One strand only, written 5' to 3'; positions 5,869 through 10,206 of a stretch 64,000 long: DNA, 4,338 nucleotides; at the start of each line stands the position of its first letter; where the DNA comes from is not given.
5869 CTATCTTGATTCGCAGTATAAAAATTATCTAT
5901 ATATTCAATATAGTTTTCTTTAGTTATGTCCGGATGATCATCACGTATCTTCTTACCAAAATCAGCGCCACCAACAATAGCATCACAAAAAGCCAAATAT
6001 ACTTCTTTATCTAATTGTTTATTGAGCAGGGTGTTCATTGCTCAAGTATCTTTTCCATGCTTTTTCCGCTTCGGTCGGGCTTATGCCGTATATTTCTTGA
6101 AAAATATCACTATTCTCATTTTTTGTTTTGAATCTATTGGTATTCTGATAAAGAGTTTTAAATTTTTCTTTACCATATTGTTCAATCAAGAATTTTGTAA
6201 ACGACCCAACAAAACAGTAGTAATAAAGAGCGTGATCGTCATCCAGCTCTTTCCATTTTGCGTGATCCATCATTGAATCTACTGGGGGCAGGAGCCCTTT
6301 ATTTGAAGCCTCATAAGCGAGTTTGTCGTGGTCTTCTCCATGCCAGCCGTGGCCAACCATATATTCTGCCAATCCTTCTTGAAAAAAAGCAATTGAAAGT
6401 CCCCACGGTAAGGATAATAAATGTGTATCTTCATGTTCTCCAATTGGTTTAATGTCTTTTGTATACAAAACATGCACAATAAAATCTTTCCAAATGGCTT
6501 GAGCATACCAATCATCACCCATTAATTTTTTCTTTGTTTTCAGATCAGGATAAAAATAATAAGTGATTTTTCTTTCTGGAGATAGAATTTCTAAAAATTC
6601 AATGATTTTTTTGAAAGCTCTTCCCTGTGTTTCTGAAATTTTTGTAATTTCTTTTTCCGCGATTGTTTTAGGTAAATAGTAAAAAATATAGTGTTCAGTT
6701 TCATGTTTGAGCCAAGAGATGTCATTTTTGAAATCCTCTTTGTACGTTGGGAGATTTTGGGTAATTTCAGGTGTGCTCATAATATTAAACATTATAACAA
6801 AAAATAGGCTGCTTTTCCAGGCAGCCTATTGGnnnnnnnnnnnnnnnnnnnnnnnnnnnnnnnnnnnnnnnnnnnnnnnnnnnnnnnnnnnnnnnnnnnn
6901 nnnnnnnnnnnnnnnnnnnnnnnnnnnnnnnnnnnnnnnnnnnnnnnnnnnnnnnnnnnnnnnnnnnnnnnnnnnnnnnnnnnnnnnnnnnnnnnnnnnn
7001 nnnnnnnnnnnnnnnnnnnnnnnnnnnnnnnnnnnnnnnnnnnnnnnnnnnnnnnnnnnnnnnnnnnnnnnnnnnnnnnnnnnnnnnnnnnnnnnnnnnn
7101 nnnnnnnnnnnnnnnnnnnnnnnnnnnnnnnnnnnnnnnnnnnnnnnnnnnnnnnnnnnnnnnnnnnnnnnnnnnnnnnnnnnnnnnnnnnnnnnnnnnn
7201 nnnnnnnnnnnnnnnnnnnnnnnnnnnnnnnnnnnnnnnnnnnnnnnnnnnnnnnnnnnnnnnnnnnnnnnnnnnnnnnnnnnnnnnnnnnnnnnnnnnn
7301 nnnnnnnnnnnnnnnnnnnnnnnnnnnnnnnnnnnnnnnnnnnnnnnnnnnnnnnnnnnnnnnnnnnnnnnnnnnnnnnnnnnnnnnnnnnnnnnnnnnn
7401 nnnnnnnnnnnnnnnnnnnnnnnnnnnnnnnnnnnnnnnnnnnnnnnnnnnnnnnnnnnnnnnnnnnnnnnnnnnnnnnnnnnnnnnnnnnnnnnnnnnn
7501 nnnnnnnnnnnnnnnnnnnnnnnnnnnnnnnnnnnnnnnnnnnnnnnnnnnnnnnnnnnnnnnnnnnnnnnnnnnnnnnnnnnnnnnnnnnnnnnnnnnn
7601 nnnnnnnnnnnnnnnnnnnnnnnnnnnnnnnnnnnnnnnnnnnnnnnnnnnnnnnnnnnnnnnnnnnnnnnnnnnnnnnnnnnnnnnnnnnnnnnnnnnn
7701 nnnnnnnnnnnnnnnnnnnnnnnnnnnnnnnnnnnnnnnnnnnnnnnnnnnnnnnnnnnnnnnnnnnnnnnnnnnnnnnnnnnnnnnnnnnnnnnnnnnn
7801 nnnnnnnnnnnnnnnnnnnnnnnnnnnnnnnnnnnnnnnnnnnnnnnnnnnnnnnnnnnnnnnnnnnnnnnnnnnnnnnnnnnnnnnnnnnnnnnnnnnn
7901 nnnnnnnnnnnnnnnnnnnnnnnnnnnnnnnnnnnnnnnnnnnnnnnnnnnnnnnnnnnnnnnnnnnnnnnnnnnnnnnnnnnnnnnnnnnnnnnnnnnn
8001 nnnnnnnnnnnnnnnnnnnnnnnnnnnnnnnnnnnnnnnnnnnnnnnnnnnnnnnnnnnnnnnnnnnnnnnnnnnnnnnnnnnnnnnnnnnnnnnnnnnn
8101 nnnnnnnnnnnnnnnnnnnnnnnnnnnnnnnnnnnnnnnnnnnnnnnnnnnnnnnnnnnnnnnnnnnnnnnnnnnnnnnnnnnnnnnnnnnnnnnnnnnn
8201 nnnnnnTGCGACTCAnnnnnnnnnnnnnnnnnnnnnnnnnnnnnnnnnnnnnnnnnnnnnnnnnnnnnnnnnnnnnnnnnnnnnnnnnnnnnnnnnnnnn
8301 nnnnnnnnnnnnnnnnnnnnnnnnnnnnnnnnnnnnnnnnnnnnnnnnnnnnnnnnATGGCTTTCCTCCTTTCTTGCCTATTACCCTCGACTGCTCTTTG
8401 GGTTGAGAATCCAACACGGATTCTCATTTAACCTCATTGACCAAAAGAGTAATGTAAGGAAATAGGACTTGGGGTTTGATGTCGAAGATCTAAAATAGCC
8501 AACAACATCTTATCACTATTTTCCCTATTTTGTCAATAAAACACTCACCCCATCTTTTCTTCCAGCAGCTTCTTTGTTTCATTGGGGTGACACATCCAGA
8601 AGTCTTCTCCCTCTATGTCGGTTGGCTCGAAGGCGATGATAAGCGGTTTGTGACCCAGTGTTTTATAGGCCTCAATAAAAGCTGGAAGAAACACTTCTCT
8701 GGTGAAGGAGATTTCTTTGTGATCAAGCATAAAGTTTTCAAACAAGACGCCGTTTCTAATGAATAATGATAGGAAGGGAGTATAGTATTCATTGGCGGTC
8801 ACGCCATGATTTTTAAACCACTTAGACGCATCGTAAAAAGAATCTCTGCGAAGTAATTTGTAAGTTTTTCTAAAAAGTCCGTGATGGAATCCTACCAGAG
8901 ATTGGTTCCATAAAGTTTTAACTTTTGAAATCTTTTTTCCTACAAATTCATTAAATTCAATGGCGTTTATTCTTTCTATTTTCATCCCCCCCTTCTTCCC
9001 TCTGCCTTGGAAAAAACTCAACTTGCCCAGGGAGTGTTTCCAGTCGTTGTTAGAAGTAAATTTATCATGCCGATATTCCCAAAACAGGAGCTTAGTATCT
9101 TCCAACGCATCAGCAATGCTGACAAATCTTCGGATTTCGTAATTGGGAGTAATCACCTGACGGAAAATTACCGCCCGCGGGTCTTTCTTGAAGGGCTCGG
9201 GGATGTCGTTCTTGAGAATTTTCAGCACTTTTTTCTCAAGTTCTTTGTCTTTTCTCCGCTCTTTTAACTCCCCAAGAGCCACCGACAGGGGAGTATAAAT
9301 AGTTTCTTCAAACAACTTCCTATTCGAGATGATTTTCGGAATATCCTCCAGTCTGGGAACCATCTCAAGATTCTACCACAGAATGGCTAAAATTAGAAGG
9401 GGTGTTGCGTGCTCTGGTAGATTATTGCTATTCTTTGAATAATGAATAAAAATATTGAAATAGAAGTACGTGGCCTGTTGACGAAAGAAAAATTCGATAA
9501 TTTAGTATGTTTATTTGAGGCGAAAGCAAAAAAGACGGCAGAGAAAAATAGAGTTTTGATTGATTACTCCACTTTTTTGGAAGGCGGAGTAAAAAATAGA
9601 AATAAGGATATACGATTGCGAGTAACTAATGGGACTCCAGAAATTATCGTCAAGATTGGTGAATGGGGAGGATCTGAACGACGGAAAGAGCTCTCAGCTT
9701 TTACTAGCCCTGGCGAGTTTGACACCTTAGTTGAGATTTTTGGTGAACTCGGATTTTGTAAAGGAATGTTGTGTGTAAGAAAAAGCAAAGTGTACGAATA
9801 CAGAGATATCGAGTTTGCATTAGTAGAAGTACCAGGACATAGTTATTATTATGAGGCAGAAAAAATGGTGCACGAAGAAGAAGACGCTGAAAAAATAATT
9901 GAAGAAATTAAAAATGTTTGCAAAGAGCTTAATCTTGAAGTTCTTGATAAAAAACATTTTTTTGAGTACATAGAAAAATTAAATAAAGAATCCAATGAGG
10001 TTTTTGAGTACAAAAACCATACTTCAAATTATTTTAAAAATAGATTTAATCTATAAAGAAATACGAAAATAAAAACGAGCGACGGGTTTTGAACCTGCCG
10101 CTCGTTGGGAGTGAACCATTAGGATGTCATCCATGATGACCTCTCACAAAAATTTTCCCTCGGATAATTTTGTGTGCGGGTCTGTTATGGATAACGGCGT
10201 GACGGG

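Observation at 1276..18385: Array of four radical SAM/SPASM maturases, each flanked by unannotated short-peptide ORFs: putative RiPP cassettes in a CPR-type genome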

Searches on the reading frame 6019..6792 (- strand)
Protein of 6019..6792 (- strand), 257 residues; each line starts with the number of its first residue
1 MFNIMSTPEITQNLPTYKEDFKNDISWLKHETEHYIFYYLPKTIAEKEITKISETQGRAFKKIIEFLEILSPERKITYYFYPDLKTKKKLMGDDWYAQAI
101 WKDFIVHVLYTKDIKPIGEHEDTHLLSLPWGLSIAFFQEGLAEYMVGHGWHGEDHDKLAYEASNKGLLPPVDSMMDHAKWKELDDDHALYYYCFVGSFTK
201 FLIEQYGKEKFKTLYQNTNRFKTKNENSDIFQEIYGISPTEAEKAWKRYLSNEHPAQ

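Call 12: search_protein_families(library=pfam, proteins=[window:6019-6792:-], max_evalue=0.01)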
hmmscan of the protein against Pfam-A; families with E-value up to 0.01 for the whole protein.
window:6019-6792:- (257 aa): 1 family
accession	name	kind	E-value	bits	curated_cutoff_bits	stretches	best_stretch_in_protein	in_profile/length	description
PF13485.12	Peptidase_MA_2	-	0.00057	20.2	32.4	1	187-251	139-200/201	Peptidase MA superfamily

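Call 18: search_protein_families(library=ncbifam, proteins=[window:6019-6792:-], max_evalue=1)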
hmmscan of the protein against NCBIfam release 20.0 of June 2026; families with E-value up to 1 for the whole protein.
window:6019-6792:- (257 aa): 0 families

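Call 60: search_protein_families(library=pfam, proteins=[window:6019-6792:-], max_evalue=5)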
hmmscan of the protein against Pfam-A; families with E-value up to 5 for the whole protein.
window:6019-6792:- (257 aa): 4 families
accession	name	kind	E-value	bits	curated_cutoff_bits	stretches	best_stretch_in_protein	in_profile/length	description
PF13485.12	Peptidase_MA_2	-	0.00057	20.2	32.4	1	187-251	139-200/201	Peptidase MA superfamily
PF15766.10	DUF4695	-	0.12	12.9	27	1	216-251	35-72/105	Domain of unknown function (DUF4695)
PF17673.6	DUF5532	-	0.15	12.6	26.4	1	213-250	25-61/92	Family of unknown function (DUF5532)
PF01949.23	Endo_dU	-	0.2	11.4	32.7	1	208-250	120-162/182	Endonuclease dU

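Call 75: search_solved_structures(query=A2, max_evalue=10, show_alignments=2)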
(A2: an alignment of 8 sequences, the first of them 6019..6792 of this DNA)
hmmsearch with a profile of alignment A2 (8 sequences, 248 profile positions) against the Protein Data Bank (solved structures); distinct sequences matched with E-value up to 10: 6.
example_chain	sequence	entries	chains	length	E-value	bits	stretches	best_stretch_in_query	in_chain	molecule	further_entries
5e1v_B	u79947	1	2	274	0.18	14.5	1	89-151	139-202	Polyketide synthase PksL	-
4kd5_C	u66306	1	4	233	0.29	13.8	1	13-67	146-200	ABC-type transport system, molybdenum-specific extracellular solute-binding protein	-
7zb5_E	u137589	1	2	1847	1.1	11.9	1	152-230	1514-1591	Helicase-like protein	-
6g7e_B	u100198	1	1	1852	1.1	11.9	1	152-230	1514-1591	Helicase-like protein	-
7z7n_E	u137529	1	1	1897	1.1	11.8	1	152-230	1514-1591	Helicase-like protein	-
7z8s_E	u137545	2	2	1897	1.1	11.8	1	152-230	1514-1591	Helicase-like protein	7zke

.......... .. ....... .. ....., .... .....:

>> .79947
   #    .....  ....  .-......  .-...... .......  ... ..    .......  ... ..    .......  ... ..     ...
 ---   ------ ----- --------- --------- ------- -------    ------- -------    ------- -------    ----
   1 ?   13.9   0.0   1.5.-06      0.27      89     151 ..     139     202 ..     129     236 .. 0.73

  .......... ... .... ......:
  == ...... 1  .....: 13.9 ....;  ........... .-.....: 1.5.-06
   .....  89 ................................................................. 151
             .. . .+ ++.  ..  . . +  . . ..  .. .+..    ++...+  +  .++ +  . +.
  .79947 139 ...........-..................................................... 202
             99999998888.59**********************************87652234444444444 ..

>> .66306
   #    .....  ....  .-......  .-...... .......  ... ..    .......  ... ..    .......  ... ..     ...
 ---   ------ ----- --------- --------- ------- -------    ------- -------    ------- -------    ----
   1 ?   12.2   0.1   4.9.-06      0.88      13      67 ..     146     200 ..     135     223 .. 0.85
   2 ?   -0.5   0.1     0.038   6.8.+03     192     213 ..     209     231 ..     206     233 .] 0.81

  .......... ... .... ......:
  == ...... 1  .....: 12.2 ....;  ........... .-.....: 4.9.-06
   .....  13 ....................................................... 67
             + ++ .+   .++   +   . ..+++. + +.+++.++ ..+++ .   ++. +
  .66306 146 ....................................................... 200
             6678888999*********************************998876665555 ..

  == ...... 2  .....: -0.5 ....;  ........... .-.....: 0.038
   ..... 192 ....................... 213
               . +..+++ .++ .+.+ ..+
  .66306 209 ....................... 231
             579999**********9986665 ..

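Call 81: predict_structure(protein=window:6019-6792:-)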
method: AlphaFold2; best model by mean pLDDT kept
length: 257 residues; sequences in the alignment: 1
mean_pLDDT: 38.4   pTM: 0.32
mean pLDDT of the five models: 38.4, 35.4, 35.2, 34.2, 30.5
residues with pLDDT >= 90: 0; 70-90: 0; 50-70: 18; < 50: 239
segments of 3 or more residues with pLDDT < 50: 1-44, 49-56, 69-77, 79-208, 210-228, 230-237, 245-257
pLDDT, mean of each block of 10 residues (from residue 1): 23 29 31 35 50 47 49 44 39 42 39 35 31 35 35 38 35 30 34 43 45 41 41 46 45 33
secondary structure, 60 per line:
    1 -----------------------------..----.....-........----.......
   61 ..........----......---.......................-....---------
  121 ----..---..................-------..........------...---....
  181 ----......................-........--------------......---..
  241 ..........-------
elements in order: E36-40 H42-49 H54-70 E75-80 H84-106 E108-111 H130-147 H155-164 H177-180 H185-206 H208-215 H230-235 H239-250

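Call 82: search_protein_families(library=pfam, alignment_id=A2, max_evalue=0.01)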
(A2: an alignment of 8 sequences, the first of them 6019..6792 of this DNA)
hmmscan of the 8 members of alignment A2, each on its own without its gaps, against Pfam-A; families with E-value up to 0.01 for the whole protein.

A. member 1, window:6019-6792:- (257 aa): 1 family
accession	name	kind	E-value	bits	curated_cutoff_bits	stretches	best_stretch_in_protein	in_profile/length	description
PF13485.12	Peptidase_MA_2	-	0.00057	20.2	32.4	1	187-251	139-200/201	Peptidase MA superfamily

B. families by the number of members that match (of 8 scanned): 1 family
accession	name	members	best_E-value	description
PF13485.12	Peptidase_MA_2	3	0.00014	Peptidase MA superfamily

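Call 120: search_protein_families(library=padloc, proteins=[window:6019-6792:-], max_evalue=0.001)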
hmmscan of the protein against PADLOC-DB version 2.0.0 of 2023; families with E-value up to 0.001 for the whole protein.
window:6019-6792:- (257 aa): 0 families

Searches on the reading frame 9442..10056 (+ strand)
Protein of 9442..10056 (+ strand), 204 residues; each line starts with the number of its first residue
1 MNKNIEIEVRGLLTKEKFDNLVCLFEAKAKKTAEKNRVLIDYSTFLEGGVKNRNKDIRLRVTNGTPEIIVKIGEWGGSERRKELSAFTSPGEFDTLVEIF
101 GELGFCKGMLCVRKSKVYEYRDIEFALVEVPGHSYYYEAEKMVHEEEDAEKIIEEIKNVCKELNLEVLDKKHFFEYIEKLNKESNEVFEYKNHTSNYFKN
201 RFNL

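Call 57: search_protein_families(library=pfam, proteins=[window:9442-10056:+], max_evalue=0.01)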
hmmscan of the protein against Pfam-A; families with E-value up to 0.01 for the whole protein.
window:9442-10056:+ (204 aa): 2 families
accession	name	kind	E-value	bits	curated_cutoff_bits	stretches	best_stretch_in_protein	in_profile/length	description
PF01928.26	CYTH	-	1.2e-06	29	23.2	1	4-170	1-174/179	CYTH domain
PF11964.13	SpoIIAA-like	-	0.0032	18.6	25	0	5-61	2-57/106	SpoIIAA-like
